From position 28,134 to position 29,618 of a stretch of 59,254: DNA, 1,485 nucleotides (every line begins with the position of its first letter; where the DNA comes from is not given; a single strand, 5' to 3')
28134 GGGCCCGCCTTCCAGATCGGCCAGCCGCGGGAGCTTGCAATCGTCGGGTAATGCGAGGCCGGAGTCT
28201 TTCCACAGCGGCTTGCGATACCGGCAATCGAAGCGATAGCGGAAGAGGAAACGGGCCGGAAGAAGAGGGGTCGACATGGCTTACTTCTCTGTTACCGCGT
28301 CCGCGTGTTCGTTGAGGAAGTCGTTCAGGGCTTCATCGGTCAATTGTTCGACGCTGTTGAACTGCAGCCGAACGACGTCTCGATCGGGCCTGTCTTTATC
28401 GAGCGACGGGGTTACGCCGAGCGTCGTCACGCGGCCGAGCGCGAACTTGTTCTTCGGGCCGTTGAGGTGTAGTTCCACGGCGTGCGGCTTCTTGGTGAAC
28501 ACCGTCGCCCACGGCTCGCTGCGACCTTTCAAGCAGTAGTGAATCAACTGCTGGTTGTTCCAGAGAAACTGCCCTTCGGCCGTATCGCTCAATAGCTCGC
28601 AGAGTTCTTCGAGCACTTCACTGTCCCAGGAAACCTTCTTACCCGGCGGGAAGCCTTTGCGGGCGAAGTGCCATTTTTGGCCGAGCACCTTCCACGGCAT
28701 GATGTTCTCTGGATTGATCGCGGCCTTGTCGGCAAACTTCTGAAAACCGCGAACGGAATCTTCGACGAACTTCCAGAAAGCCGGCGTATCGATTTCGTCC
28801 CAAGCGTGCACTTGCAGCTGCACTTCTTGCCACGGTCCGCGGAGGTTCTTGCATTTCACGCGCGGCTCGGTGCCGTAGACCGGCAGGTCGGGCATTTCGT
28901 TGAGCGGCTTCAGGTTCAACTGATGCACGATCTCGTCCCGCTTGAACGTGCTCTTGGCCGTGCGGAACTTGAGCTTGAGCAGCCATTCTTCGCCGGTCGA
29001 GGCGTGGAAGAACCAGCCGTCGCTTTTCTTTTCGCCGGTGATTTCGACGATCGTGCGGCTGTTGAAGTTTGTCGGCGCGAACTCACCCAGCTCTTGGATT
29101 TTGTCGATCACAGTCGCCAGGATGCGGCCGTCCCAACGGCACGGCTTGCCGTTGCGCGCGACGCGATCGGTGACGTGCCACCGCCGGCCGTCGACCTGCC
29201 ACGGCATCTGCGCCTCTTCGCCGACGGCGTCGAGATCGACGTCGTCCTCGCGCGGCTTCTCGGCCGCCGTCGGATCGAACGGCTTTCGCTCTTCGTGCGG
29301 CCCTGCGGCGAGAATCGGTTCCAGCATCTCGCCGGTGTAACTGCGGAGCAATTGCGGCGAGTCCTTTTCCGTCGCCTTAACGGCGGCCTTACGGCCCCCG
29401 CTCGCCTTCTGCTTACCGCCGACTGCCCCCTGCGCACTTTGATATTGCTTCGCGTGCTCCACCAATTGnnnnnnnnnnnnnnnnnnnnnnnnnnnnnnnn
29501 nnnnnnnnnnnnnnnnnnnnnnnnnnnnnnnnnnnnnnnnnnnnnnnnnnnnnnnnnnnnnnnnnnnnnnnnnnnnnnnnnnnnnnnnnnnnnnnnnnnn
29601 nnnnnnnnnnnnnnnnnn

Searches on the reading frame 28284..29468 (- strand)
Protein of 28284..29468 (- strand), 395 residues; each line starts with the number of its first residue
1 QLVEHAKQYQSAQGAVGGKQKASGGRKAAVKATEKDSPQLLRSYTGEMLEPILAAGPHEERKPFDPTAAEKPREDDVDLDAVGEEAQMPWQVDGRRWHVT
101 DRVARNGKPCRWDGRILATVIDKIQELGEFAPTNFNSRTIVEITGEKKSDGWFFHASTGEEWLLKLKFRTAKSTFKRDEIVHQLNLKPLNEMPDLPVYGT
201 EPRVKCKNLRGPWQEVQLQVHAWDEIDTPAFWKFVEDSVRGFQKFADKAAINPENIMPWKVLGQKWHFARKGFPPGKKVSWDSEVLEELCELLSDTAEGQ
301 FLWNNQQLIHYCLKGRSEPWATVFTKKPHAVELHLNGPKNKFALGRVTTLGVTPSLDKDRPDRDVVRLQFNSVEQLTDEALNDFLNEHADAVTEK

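Call 7: search_protein_families(library=pfam, proteins=[window:28284-29468:-], max_evalue=10)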
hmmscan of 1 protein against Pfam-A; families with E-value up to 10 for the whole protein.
seq(395 aa): 0 families

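Call 21: find_homologous_proteins(query=window:28284-29351:-, max_evalue=0.001)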
Query seq(356 aa) (356 aa): 569 proteins with E <= 0.001 among 1732 candidates; the best 120 are listed.
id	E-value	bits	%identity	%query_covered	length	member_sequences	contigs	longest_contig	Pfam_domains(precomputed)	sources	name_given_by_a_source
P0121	3.7e-183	627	96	78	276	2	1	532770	-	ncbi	ncbi:MAG: hypothetical protein QM775_07550 [Pirellulales bacterium]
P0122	2.1e-175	601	77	89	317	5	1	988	-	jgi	jgi:excinuclease ABC subunit A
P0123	4.0e-158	545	63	99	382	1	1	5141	-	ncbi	ncbi:MAG: excinuclease ABC subunit A, partial [Pirellulales bacterium]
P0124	5.3e-158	544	65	99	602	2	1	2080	-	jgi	jgi:excinuclease ABC subunit A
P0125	1.1e-156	540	64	99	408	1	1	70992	-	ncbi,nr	ncbi:MAG: hypothetical protein JSS27_17345 [Planctomycetes bacterium]|nr:hypothetical protein [Planc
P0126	3.7e-151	522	62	99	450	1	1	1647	-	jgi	jgi:excinuclease ABC subunit A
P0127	5.9e-151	521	63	97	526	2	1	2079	-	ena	-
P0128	1.7e-150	520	61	98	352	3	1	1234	-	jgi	jgi:excinuclease ABC subunit A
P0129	2.3e-148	512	62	98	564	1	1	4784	-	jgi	jgi:excinuclease ABC subunit A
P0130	6.0e-148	511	62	99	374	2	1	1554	-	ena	-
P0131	1.3e-147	510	60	99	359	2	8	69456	-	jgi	jgi:excinuclease ABC subunit A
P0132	3.1e-147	509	61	97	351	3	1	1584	-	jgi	jgi:excinuclease ABC subunit A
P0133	5.3e-147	508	58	99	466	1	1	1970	-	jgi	jgi:excinuclease ABC subunit A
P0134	5.9e-147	508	58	100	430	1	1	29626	-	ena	-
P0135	7.9e-147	507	59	98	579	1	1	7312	-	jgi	jgi:excinuclease ABC subunit A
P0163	1.7e-141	490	58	100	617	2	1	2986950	PF13565.13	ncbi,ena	-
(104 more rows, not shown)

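Call 25: search_solved_structures(query=A1, max_evalue=10)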
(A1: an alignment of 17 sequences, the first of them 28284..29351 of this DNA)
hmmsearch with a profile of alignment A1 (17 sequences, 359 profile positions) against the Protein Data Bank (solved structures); distinct sequences matched with E-value up to 10: 3.
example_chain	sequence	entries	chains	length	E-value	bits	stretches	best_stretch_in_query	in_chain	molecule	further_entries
1q80_A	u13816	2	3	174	0.34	13.1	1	121-200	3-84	Sarcoplasmic calcium-binding protein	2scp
3cmt_A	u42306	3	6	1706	0.58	12.4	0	279-324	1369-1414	Protein recA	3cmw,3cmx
3l5k_A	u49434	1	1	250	1.2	11.3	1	242-327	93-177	Haloacid dehalogenase-like hydrolase domain-containing protein 1A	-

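Call 30: find_encoding_contigs(protein=P0163, flank=10000, max_places=2)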
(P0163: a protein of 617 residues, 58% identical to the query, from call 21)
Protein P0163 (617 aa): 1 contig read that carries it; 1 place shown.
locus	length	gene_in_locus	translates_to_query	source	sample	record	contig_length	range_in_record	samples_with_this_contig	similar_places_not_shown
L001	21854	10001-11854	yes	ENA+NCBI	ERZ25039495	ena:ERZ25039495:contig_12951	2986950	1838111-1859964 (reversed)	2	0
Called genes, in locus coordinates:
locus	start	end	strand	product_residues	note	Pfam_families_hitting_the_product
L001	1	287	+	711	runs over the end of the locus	-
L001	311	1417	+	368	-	PF00383:dCMP_cyt_deam_1, PF14437:MafB19-deam (weak), PF01872:RibD_C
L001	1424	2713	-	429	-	PF13360:PQQ_2, PF13570:Beta-prop_ACSF4, PF01011:PQQ (faint), PF13360:PQQ_2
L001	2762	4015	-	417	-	-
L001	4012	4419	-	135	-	-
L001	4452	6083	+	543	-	PF17760:UvrA_inter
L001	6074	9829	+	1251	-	PF02463:SMC_N (faint), PF13304:AAA_21 (faint), PF03193:RsgA_GTPase (faint), PF13191:AAA_16 (faint), PF13555:AAA_29 (faint), PF00005:ABC_tran (weak), PF17760:UvrA_inter, PF17755:UvrA_DNA-bind, +1 more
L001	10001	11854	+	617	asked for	PF13565:HTH_32 (faint)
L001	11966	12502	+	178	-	-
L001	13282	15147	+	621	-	PF13385:Laminin_G_3, PF16656:Pur_ac_phosph_N (faint), PF00149:Metallophos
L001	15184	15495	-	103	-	-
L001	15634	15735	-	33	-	-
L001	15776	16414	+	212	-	-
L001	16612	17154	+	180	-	PF01668:SmpB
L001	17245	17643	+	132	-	PF01042:Ribonuc_L-PSP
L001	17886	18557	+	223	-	PF00005:ABC_tran, PF13304:AAA_21 (faint)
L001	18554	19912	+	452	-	PF12704:MacB_PCD, PF02687:FtsX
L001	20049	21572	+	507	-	PF13646:HEAT_2 (faint)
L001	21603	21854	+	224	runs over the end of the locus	PF13828:DUF4190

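Call 31: find_encoding_contigs(protein=P0125, flank=10000, max_places=2)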
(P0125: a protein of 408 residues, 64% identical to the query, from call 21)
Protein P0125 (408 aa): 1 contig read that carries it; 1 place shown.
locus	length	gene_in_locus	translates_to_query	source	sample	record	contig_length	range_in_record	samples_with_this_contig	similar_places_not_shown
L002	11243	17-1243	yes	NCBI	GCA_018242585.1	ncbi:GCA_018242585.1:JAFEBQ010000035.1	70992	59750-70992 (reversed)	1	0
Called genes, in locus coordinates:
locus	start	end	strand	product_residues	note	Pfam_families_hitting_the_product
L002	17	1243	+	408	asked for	-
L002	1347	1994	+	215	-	-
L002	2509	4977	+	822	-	PF03176:MMPL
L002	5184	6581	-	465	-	PF00375:SDF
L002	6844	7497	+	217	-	PF09335:VTT_dom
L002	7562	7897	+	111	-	PF06196:DUF997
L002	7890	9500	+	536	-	PF00474:SSF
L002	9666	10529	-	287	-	PF02361:CbiQ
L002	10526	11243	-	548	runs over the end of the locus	PF00437:T2SSE (faint), PF03193:RsgA_GTPase (faint), PF13191:AAA_16 (faint), PF13481:AAA_25 (faint), PF00005:ABC_tran, PF01580:FtsK_SpoIIIE (faint), PF02463:SMC_N (faint), PF00005:ABC_tran, +10 more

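Call 33: predict_structure(alignment_id=A1)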
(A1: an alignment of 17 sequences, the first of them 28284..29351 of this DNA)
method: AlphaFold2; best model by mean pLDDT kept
length: 356 residues; sequences in the alignment: 17
mean_pLDDT: 80.1   pTM: 0.51
mean pLDDT of the five models: 80.1, 80.0, 78.3, 77.2, 76.6
residues with pLDDT >= 90: 114; 70-90: 151; 50-70: 71; < 50: 20
segments of 3 or more residues with pLDDT < 50: 1-3, 218-232
pLDDT, mean of each block of 10 residues (from residue 1): 58 59 57 65 70 90 88 93 93 89 85 90 93 88 84 67 84 85 91 94 78 53 44 59 79 85 73 86 86 92 85 88 92 86 92 82
secondary structure, 60 per line:
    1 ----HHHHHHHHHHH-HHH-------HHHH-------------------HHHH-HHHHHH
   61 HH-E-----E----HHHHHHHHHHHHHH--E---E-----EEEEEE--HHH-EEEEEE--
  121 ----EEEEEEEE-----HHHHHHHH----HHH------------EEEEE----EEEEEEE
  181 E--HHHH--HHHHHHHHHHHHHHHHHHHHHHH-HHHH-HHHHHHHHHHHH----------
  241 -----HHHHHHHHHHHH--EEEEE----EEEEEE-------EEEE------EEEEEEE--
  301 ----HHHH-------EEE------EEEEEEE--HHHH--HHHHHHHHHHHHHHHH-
elements in order: H5-15 H27-30 H50-53 H55-62 H75-88 E101-106 E113-118 E125-132 H138-145 E165-169 E174-181 H184-187 H190-212 H214-217 H219-230 H246-257 E260-264 E269-274 E282-285 E292-298 H305-308 E316-318 E325-331 H334-337 H340-355

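Call 35: search_protein_representatives(alignment_id=A1)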
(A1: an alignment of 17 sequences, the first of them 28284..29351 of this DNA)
Query: 17 sequences, 359 profile positions. Proteins with E-value up to 0.001 (for the whole library): 645; up to 1e-10: 491; up to 1e-30: 229. The best 150 are listed.
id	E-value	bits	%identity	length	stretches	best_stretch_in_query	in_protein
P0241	2.4e-167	572.9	-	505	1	2-355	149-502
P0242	1.5e-160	550.5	-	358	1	3-356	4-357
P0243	3.1e-147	506.7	-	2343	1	1-355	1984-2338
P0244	2.3e-131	454.5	-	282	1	80-354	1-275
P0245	1.7e-121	422.0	-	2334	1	2-355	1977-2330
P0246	2.0e-121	421.8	-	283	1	91-314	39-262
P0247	7.2e-120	416.7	-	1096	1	1-351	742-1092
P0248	5.2e-118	410.6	-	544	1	2-238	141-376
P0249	4.3e-111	387.8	-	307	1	48-267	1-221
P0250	5.9e-107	374.2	-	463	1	2-349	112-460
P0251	6.7e-107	374.0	-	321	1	37-353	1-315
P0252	5.0e-103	361.3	-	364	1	23-357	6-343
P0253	5.8e-103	361.1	-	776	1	2-350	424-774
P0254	2.7e-102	358.9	-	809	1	3-353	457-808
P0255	1.1e-101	356.9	-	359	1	1-300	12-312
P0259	4.2e-95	335.2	-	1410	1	1-346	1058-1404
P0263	2.5e-88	312.9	-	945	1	2-354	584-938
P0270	7.5e-85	301.5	-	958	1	2-350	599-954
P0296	3.5e-63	230.2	-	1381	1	3-348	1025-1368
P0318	4.5e-58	213.4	-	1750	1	2-343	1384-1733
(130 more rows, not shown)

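Call 37: fold_search(model_id=the predicted structure, library=pdb)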
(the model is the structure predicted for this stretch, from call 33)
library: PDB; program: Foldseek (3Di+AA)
matches with E <= 10: 711; with E <= 0.001: 1
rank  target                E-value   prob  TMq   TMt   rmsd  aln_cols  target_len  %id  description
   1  7jsr_B                3.2e-04  0.66  0.14  0.05  16.9       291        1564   14  Crystal structure of the large glutamate dehydrogenase composed of 180 kDa subunits from Mycobacterium smegmatis (released 2021-06-09)
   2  7jsr_A                1.1e-03  0.51  0.14  0.05  18.2       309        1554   14  Crystal structure of the large glutamate dehydrogenase composed of 180 kDa subunits from Mycobacterium smegmatis (released 2021-06-09)
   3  8tah_D                1.3e-02  0.28  0.15  0.17  15.1       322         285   10  Cryo-EM structure of Cortactin-bound to Arp2/3 complex (released 2023-09-27)
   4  1tyq_D                1.6e-02  0.38  0.16  0.20  16.3       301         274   12  Crystal structure of Arp2/3 complex with bound ATP and calcium (released 2004-11-09)
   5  2p9p_D                1.7e-02  0.33  0.17  0.20  16.3       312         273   11  Crystal Structure of bovine Arp2/3 complex co-crystallized with ADP (released 2007-05-29)
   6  1ttw_A                1.8e-02  0.84  0.16  0.36   9.4       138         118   15  Crystal structure of the Yersinia Pestis type III secretion chaperone SycH in complex with a stable fragment of YscM2 (released 2004-08-31)
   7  6yw6_D                1.9e-02  0.35  0.19  0.22  15.9       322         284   13  Cryo-EM structure of the ARP2/3 1B5CL isoform complex. (released 2020-07-22)
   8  5z38_A                2.0e-02  0.95  0.17  0.32   7.2       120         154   11  Crystal structure of CsrA bound to CesT (released 2018-04-04)
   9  7rcd_A                2.2e-02  0.20  0.13  0.15  22.2       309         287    8  Second stage reengineered variant of I-OnuI targeting human PD1 gene with activity enhancing substitutions (released 2022-06-29)
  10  7ena_q                2.3e-02  0.10  0.11  0.08  35.9       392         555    9  TFIID-based PIC-Mediator holo-complex in pre-assembled state (pre-hPIC-MED) (released 2021-05-26)
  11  2bsh_A                3.3e-02  0.97  0.20  0.49   5.3       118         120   11  Crystal structure of the type III secretion chaperone SycT from Yersinia enterocolitica (crystal form 2) (released 2005-08-15)
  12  9i2b_D                3.3e-02  0.21  0.16  0.19  16.7       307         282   11  SPIN90-Arp2/3 nucleated bidirectional actin filaments (released 2025-09-03)
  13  2p9u_D                3.5e-02  0.25  0.17  0.20  16.2       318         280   11  Crystal structure of bovine Arp2/3 complex co-crystallized with AMP-PNP and calcium (released 2007-05-29)
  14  4gf3_A                3.9e-02  0.84  0.18  0.41   8.3       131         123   14  Structure of a SycH-YopH Chaperone-Effector Complex (released 2013-03-27)
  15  2bsj_B                4.1e-02  0.99  0.22  0.51   5.4       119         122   10  Native Crystal Structure of the Type III Secretion chaperone SycT from Yersinia enterocolitica (released 2005-09-20)
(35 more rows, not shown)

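Call 38: find_related_loci(query=A1, collection=genome_contigs, flank=10000)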
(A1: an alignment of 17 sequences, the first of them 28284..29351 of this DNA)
Query A1 (356 aa) in genome_contigs; peptide patterns used: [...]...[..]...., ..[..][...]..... (x = any residue, [..] = any of these).
600 stretches matched a pattern (row limit reached: there are more); 535 encode a relative of the query (tblastn E <= 1e-3); the best 80 are kept; 80 distinct loci.
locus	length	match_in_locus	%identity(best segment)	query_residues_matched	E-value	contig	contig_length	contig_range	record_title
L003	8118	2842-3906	91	1-355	0e+0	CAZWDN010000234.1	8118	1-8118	MAG TPA_asm: uncultured Pirellula sp. isolate binchicken_co197_512 genome assembly, contig: NODE_17277_length_8118_cov_9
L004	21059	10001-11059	87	1-353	0e+0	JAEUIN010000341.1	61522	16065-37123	MAG: Planctomycetaceae bacterium isolate new MAG-44 k141_3484354, whole genome shotgun sequence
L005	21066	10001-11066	97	1-356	0e+0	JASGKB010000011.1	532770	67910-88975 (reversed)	MAG: Pirellulales bacterium isolate 5N533 JMF-2111-06-0005.ont.bin.533_10, whole genome shotgun sequence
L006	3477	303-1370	79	1-356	0e+0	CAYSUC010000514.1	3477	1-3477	MAG TPA_asm: uncultured Planctomycetaceae bacterium isolate SRP173033_co1_65 genome assembly, contig: NODE_83126_length_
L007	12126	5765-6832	76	1-356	0e+0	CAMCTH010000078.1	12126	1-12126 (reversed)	MAG: Planctomicrobium piriforme isolate LH-02apr19-191 genome assembly, contig: LH-02apr19-C12001, whole genome shotgun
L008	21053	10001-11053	65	3-353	1e-162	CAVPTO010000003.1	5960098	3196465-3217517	MAG: uncultured Planctomycetota bacterium isolate MFD09671.bin.1.46 genome assembly, contig: contig_14685, whole genome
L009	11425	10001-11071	63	1-356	2e-160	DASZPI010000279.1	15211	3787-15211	MAG TPA_asm: Pirellulales bacterium isolate SMAG_U5967 k141_324396, whole genome shotgun sequence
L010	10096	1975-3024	64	1-349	7e-160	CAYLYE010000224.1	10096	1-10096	MAG TPA_asm: uncultured Planctomycetaceae bacterium isolate SRP292972_co1_127 genome assembly, contig: NODE_2744_length_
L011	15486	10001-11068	63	1-356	1e-158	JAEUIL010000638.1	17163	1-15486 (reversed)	MAG: Planctomycetaceae bacterium isolate new MAG-42 k141_1178558, whole genome shotgun sequence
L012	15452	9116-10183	64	1-355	1e-158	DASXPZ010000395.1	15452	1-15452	MAG TPA_asm: Pirellulales bacterium isolate SMAG_U5421 k141_5656412, whole genome shotgun sequence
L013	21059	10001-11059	63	2-353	1e-154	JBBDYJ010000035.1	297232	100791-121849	MAG: Pirellulales bacterium isolate LejiaD_65_107 Lejia_D_50_length_297232_cov_67, whole genome shotgun sequence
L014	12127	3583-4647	63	1-354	4e-154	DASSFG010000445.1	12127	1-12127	MAG TPA_asm: Pirellulales bacterium isolate SMAG_U999 k141_307696, whole genome shotgun sequence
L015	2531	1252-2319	65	2-356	1e-163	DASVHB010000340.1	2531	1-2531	MAG TPA_asm: Pirellulales bacterium isolate SMAG_U2130 k141_448714, whole genome shotgun sequence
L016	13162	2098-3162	65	3-356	2e-153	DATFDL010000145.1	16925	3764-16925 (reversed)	MAG TPA_asm: Pirellulales bacterium isolate SMAG_U8579 k141_28364, whole genome shotgun sequence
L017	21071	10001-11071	63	1-356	3e-153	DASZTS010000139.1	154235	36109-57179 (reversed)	MAG TPA_asm: Pirellulales bacterium isolate SMAG_U6082 k141_178351, whole genome shotgun sequence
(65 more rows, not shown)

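Call 46: list_cluster_members(proteins=[P0296, P0318, P0259, P0247, P0263, P0270, P0243, P0245])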
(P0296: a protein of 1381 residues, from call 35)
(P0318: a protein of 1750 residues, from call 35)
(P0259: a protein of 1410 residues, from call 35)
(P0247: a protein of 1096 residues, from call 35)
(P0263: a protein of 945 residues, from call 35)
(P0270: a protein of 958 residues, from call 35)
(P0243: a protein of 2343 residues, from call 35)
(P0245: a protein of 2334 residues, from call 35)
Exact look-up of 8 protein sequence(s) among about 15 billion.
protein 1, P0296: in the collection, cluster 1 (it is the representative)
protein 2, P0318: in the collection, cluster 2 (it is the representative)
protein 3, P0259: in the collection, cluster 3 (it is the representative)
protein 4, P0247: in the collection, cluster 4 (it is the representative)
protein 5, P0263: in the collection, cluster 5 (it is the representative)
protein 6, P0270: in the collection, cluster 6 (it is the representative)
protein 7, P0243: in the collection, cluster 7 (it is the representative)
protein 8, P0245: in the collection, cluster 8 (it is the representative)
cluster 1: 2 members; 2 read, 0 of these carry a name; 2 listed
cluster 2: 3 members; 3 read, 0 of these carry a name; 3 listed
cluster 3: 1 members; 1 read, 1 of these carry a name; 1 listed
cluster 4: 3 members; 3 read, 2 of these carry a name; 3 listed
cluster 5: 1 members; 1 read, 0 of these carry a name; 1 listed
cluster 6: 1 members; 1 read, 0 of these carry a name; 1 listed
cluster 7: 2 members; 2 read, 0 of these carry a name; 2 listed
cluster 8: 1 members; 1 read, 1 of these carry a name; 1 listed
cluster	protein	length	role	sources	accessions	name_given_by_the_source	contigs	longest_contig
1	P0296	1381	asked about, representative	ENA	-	-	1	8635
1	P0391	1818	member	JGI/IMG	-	-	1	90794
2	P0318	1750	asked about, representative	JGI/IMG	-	-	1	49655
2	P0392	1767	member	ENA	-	-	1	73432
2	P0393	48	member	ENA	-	-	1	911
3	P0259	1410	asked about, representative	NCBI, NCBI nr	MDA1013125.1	MAG: excinuclease ABC subunit UvrA, partial [Planctomycetota bacterium] | excinuclease ABC subunit UvrA [Planctomycetota bacterium]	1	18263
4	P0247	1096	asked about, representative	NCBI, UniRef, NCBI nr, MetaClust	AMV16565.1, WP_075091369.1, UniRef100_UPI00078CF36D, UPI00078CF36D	excinuclease ABC subunit UvrA [Planctomyces sp. SH-PL14] | excinuclease ABC subunit UvrA n=1 Tax=Planctomyces sp. SH-PL14 TaxID=1632864 ... | hypothetical protein [Planctomyces sp. SH-PL14]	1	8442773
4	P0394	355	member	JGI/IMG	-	excinuclease ABC subunit A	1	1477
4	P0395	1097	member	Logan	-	-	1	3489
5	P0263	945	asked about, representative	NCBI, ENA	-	-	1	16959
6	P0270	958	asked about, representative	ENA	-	-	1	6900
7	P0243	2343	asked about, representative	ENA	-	-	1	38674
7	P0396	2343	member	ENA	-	-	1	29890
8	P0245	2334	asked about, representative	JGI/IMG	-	excinuclease ABC subunit A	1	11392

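Call 47: find_encoding_contigs(protein=P0392, flank=8000, max_places=2)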
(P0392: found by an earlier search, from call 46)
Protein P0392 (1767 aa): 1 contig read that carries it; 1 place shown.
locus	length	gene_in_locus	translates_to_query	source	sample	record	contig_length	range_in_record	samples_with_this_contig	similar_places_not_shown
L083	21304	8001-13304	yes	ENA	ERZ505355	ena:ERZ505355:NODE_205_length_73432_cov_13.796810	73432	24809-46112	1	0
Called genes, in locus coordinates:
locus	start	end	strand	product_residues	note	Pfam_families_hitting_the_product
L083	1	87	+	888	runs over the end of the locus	PF00317:Ribonuc_red_lgN, PF02867:Ribonuc_red_lgC, PF12637:TSCPD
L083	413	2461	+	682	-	-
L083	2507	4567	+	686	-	PF22745:Nlig-Ia, PF01653:DNA_ligase_aden, PF03120:OB_DNA_ligase, PF03119:DNA_ligase_ZBD (weak), PF12826:HHH_2, PF14520:HHH_5 (weak), PF00633:HHH (weak), PF00533:BRCT, +1 more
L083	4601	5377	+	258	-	PF01520:Amidase_3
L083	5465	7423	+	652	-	PF00005:ABC_tran (faint), PF17760:UvrA_inter, PF17755:UvrA_DNA-bind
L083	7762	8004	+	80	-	-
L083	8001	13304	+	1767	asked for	PF01443:Viral_helicase1 (faint), PF02463:SMC_N (faint), PF03193:RsgA_GTPase (faint), PF06745:ATPase (faint), PF13191:AAA_16 (faint), PF00005:ABC_tran (weak), PF17760:UvrA_inter, PF17755:UvrA_DNA-bind, +6 more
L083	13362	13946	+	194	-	PF00265:TK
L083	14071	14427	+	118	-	PF13646:HEAT_2 (weak)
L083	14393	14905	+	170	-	PF13581:HATPase_c_2, PF02518:HATPase_c (weak)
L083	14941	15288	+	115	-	PF01740:STAS, PF13466:STAS_2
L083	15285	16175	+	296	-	PF02405:MlaE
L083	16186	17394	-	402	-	-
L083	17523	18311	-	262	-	PF04542:Sigma70_r2, PF04539:Sigma70_r3 (faint), PF04545:Sigma70_r4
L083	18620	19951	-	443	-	PF00069:Pkinase, PF01636:APH (faint), PF07714:PK_Tyr_Ser-Thr, PF03109:ABC1 (weak)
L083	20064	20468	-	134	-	PF02823:ATP-synt_DE_N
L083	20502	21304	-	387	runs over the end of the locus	PF13088:BNR_2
